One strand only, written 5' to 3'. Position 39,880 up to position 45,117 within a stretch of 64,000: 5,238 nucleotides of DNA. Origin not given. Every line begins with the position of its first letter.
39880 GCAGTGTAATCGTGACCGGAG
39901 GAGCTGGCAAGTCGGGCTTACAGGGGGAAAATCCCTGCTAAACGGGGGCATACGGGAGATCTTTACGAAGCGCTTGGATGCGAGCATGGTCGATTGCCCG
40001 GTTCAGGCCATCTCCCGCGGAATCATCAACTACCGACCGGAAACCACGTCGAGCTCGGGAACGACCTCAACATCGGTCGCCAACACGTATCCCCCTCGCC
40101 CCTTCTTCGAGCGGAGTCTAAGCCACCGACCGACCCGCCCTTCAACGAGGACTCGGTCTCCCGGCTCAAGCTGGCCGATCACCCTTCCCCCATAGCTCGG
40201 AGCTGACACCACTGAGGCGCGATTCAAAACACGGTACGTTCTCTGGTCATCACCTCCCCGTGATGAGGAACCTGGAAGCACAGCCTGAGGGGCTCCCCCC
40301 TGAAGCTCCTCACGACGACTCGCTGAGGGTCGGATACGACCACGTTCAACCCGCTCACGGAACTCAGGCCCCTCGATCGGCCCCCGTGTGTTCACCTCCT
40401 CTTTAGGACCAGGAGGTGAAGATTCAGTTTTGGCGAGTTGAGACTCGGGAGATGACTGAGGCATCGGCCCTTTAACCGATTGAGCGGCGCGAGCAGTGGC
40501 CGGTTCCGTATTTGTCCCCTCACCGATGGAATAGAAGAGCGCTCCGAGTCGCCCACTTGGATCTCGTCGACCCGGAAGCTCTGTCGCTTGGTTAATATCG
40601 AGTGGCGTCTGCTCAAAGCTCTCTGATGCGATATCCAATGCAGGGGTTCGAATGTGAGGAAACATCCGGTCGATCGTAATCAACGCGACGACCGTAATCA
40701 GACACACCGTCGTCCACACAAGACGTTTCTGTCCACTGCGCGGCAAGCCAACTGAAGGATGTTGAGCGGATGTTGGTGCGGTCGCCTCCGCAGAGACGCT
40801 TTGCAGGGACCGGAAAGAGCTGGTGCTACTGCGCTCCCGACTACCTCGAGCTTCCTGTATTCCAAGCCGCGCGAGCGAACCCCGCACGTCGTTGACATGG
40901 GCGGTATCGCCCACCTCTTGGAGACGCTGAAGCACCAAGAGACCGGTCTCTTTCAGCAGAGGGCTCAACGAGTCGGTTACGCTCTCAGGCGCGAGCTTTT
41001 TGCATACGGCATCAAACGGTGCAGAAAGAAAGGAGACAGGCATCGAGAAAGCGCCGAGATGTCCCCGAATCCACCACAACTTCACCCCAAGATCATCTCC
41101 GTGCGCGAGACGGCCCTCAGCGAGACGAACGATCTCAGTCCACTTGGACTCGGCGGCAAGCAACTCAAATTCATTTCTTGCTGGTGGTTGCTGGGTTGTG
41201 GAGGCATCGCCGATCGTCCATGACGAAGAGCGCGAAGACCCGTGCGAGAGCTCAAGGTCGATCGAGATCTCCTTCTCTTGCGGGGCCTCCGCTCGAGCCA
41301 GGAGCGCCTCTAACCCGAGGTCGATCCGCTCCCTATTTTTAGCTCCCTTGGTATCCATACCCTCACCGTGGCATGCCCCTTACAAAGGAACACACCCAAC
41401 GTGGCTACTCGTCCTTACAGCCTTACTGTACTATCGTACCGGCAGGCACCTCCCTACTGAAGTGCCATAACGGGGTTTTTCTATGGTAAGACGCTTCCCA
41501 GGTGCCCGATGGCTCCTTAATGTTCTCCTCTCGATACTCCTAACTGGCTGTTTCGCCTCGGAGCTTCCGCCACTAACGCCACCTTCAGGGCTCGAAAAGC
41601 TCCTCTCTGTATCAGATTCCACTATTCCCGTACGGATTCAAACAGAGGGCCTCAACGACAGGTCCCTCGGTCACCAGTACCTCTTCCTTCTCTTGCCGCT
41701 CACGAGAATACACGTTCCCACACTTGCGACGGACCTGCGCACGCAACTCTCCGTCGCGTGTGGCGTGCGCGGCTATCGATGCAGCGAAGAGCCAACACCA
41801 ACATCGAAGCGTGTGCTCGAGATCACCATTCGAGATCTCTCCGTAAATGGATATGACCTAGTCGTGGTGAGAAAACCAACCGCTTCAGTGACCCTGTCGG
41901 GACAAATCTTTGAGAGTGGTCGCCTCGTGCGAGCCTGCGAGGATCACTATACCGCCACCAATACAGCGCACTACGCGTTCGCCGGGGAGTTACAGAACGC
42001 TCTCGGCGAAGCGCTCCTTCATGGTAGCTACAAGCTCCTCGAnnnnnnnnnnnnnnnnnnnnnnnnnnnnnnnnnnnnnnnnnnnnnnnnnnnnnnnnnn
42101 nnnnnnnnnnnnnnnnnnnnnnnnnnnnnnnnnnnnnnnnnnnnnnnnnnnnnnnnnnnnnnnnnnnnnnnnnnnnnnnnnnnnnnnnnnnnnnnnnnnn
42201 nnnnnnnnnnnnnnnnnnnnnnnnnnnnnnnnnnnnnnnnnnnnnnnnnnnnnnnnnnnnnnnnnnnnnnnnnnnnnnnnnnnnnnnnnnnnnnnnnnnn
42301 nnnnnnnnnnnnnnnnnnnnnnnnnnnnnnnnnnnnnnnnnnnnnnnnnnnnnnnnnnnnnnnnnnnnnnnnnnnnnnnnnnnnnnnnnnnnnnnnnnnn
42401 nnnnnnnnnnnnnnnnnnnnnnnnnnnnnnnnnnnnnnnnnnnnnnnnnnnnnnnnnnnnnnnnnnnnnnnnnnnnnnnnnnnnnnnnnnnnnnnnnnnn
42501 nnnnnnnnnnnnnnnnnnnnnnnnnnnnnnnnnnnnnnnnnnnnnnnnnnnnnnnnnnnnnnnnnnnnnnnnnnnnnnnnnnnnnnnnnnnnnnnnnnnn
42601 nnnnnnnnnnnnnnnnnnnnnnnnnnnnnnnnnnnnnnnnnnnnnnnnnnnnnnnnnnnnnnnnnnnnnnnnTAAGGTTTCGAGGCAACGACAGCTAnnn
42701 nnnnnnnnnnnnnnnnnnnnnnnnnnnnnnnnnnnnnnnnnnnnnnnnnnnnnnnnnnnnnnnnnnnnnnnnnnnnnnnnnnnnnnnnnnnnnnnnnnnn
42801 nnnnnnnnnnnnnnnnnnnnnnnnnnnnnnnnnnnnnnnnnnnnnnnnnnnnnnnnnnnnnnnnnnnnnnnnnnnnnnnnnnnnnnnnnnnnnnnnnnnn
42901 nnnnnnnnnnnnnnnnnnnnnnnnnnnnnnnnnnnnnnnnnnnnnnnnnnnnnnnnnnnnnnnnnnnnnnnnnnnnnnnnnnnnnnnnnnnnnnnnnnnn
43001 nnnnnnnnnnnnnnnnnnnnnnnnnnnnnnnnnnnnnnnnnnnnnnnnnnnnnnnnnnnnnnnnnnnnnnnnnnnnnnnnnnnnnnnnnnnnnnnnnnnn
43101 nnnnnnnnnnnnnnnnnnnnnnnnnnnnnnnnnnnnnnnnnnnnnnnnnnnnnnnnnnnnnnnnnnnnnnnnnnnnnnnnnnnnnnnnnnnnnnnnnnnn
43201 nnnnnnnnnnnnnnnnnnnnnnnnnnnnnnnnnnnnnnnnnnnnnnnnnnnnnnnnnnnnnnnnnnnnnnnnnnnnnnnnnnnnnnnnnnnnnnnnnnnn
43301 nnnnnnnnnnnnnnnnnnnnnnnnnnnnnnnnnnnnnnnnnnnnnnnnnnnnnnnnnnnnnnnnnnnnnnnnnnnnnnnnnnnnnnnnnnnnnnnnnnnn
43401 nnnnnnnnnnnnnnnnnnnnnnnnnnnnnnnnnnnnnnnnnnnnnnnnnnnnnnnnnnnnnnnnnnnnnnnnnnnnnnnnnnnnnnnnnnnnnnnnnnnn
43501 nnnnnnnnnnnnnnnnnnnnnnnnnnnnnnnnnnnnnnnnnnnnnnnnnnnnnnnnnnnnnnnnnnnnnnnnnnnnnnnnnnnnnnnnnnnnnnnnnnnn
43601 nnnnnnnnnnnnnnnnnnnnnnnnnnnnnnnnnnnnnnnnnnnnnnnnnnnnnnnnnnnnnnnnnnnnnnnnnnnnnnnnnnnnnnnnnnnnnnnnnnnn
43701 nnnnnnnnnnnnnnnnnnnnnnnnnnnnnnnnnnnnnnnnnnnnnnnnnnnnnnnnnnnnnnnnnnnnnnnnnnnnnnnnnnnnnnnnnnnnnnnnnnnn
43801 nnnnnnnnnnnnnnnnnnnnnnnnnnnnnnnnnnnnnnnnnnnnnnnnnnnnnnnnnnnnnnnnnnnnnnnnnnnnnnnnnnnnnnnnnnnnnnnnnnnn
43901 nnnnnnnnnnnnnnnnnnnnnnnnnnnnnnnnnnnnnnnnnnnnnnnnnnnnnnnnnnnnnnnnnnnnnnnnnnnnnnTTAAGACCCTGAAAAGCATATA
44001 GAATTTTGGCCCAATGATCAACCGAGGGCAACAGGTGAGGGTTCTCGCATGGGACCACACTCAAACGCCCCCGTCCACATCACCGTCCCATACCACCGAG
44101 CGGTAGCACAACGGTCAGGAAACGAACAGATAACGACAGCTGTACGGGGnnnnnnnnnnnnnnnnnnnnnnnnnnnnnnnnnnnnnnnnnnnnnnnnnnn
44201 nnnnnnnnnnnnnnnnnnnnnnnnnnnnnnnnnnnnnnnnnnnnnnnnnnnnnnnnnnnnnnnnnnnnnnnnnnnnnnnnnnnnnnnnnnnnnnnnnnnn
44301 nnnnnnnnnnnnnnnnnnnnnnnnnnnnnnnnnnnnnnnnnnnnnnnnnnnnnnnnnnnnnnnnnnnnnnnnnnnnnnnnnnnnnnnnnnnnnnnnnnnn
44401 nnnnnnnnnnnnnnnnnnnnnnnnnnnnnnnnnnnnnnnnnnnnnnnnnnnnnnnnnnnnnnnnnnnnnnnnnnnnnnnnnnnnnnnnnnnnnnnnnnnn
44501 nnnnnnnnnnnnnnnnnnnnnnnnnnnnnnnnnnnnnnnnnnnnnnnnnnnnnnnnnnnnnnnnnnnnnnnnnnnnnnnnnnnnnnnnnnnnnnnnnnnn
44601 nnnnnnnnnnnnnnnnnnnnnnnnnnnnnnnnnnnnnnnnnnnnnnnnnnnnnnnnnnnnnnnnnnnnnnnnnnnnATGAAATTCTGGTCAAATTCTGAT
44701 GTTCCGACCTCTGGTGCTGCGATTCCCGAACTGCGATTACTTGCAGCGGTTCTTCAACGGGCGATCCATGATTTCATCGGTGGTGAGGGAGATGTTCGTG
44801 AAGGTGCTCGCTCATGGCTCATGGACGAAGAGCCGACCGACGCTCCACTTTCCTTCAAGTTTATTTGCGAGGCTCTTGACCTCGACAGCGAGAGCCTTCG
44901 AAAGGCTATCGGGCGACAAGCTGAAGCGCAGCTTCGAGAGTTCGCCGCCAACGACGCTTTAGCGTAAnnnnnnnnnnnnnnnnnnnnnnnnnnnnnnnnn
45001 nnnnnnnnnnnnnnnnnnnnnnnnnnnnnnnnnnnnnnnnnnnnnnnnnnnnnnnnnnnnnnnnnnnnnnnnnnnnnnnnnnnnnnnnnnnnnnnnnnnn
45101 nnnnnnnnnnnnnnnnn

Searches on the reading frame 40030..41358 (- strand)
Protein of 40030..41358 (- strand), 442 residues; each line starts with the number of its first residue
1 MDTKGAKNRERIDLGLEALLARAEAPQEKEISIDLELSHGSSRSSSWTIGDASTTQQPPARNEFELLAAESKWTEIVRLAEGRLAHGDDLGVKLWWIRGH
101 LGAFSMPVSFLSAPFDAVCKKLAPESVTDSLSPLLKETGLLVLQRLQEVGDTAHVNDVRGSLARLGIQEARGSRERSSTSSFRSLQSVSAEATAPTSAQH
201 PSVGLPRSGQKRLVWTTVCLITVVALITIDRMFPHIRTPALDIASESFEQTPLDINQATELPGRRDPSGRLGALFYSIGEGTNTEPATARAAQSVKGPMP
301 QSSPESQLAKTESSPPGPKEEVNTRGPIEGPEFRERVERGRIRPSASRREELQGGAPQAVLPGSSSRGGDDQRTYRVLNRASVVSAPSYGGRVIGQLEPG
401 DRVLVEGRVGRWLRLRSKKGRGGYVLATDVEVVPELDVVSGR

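Call 70: search_protein_families(library=pfam, proteins=[window:40030-41358:-], max_evalue=0.00001)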
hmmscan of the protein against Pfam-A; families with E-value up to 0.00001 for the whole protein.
window:40030-41358:- (442 aa): 1 family
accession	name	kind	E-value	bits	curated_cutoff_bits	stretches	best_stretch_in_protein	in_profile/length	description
PF08239.17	SH3_3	-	3.5e-07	30.7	27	1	385-430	7-53/54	Bacterial SH3 domain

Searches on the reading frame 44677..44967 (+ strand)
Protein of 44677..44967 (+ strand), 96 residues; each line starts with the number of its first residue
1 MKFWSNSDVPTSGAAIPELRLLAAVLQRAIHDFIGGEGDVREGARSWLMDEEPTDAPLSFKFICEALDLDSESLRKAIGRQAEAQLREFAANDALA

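Call 14: search_protein_families(library=pfam, proteins=[window:44677-44967:+], max_evalue=0.001)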
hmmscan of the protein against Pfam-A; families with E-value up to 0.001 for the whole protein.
window:44677-44967:+ (96 aa): 0 families

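Call 49: search_protein_families(library=ncbifam, proteins=[window:44677-44967:+], max_evalue=1)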
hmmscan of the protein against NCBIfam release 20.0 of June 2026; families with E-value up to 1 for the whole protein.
window:44677-44967:+ (96 aa): 0 families

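Call 50: search_protein_families(library=phrogs, proteins=[window:44677-44967:+], max_evalue=1)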
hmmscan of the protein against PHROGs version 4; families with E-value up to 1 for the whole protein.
window:44677-44967:+ (96 aa): 0 families
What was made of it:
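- Tried and rejected: Functional leads from the adjacent 120-aa protein and its 96-aa paralogue: no Pfam, NCBIfam or PHROG hit (calls 14, 49, 50).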
